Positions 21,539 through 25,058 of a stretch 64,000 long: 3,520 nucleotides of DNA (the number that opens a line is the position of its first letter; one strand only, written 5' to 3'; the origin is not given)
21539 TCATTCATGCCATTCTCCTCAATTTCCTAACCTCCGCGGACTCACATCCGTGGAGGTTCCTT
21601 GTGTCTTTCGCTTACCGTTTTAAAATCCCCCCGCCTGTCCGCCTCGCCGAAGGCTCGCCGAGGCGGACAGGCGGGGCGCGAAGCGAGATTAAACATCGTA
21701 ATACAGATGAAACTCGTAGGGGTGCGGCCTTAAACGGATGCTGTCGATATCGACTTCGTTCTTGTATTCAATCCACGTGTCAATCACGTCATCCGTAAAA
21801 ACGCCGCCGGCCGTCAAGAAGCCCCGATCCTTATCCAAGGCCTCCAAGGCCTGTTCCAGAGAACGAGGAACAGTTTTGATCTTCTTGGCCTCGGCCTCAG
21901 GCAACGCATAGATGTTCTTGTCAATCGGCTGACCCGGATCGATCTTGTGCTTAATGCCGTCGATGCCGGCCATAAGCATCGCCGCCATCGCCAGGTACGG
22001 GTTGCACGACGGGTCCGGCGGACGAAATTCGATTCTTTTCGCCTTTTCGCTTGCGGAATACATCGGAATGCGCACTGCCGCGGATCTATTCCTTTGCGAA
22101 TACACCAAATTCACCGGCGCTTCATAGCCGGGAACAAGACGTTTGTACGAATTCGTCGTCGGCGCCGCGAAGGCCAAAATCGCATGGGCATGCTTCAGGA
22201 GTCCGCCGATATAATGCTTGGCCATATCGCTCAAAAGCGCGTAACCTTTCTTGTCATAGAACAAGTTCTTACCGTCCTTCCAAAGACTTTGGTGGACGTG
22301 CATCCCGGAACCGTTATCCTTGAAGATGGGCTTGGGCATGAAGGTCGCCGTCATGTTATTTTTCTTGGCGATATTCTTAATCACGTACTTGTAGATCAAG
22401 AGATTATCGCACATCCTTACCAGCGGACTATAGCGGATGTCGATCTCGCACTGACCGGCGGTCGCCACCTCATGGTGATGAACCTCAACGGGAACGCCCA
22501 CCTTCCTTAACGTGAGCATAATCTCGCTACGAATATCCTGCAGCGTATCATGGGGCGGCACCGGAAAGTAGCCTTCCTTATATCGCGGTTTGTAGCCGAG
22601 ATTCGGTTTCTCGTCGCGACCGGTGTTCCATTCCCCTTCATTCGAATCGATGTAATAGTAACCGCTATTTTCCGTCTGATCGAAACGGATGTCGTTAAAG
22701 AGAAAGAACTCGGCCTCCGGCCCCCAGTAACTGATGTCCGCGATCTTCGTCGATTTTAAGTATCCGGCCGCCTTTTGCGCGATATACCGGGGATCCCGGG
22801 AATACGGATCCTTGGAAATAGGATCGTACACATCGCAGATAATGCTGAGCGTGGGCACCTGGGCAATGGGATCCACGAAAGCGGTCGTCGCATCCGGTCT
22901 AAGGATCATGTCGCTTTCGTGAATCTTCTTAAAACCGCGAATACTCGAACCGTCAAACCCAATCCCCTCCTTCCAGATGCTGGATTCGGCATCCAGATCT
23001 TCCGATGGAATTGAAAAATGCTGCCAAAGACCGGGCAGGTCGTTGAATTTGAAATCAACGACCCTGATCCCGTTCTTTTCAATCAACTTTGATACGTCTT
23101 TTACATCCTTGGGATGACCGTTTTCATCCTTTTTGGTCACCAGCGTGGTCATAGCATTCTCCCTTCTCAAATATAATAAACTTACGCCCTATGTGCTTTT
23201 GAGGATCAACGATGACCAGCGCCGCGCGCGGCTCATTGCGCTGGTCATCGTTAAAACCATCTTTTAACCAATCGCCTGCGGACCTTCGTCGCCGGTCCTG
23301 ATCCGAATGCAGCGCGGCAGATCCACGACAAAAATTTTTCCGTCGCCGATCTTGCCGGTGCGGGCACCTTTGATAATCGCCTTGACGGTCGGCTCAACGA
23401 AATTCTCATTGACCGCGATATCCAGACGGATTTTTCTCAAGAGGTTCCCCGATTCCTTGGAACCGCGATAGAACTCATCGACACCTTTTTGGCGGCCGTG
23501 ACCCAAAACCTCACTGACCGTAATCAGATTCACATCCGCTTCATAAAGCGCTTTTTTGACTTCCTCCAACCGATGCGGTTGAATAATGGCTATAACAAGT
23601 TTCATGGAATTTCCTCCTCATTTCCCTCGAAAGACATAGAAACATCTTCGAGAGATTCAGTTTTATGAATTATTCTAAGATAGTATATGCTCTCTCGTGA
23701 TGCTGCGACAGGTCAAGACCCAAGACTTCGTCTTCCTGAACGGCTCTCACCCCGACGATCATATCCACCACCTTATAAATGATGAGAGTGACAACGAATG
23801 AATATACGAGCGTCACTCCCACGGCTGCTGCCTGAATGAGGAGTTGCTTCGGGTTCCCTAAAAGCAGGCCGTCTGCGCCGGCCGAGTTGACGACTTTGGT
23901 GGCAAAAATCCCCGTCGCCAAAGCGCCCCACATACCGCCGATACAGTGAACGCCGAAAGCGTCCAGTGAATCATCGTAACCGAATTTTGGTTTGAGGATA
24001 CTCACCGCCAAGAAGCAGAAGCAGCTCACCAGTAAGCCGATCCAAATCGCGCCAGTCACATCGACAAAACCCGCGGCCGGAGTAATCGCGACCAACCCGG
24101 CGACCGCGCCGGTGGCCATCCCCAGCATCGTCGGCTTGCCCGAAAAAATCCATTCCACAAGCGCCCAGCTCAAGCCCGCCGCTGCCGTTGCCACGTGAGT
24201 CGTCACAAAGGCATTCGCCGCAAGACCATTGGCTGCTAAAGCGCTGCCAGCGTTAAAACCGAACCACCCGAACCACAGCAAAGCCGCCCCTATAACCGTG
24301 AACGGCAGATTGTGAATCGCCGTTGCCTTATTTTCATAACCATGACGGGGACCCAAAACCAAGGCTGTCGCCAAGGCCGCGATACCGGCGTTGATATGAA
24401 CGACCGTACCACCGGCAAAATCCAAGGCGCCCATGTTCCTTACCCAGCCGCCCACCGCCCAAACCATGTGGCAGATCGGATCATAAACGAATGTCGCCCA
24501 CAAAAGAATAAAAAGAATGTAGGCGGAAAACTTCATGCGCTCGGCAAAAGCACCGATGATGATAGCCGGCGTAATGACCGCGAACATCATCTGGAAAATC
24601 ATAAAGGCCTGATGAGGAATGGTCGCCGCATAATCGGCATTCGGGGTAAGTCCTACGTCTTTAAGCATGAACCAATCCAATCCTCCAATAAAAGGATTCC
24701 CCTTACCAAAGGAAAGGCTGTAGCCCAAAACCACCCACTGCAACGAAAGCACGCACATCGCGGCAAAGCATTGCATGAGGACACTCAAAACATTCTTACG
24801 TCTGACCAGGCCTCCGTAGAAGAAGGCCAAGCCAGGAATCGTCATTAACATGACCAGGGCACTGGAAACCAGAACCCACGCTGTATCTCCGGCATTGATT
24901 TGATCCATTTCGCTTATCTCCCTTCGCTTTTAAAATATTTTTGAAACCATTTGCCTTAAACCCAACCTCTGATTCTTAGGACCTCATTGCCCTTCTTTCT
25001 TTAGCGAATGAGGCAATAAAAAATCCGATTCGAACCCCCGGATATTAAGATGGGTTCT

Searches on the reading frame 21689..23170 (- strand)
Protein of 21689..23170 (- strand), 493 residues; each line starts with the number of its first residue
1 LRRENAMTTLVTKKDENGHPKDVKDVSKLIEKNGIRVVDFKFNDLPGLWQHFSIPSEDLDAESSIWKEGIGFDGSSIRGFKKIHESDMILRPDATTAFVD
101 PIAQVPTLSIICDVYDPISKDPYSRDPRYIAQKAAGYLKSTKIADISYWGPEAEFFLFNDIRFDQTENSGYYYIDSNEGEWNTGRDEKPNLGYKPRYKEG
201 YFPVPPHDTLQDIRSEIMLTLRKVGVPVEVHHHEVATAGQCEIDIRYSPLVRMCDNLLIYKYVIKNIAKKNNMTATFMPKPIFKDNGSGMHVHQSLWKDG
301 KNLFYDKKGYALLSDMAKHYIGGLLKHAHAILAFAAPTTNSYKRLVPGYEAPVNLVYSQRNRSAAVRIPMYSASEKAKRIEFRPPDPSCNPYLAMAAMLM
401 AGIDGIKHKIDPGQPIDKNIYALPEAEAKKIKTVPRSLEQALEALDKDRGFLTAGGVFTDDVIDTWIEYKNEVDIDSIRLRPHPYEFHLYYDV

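Call 83: search_protein_families(library=pfam, proteins=[window:21689-23170:-], max_evalue=0.00001)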
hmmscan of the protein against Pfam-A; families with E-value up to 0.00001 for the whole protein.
window:21689-23170:- (493 aa): 2 families
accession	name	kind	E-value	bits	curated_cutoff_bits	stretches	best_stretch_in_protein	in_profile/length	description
PF00120.29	Gln-synt_C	-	3.7e-139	464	24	1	125-490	2-344/344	Glutamine synthetase, catalytic domain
PF03951.24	Gln-synt_N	-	1.7e-30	104.9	33.4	1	35-117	2-82/82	Glutamine synthetase, beta-Grasp domain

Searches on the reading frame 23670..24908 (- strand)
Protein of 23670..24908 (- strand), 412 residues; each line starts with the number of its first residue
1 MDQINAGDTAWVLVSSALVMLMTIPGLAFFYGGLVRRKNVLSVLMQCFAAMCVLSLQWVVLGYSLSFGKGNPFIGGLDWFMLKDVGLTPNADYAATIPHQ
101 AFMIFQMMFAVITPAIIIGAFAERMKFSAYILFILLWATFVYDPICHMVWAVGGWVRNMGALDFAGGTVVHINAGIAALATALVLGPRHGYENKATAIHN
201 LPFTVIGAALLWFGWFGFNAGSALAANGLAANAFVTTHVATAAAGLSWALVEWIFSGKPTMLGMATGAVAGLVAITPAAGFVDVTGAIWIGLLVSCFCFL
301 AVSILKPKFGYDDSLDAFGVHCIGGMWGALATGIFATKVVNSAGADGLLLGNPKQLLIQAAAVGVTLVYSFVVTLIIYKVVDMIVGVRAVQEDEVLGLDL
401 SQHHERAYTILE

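Call 83: search_protein_families(library=pfam, proteins=[window:23670-24908:-], max_evalue=0.00001)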
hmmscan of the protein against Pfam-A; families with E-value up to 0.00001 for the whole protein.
window:23670-24908:- (412 aa): 1 family
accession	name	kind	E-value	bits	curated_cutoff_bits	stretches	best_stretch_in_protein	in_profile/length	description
PF00909.26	Ammonium_transp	-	1.2e-132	442.9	23.2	1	10-408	1-399/399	Ammonium Transporter Family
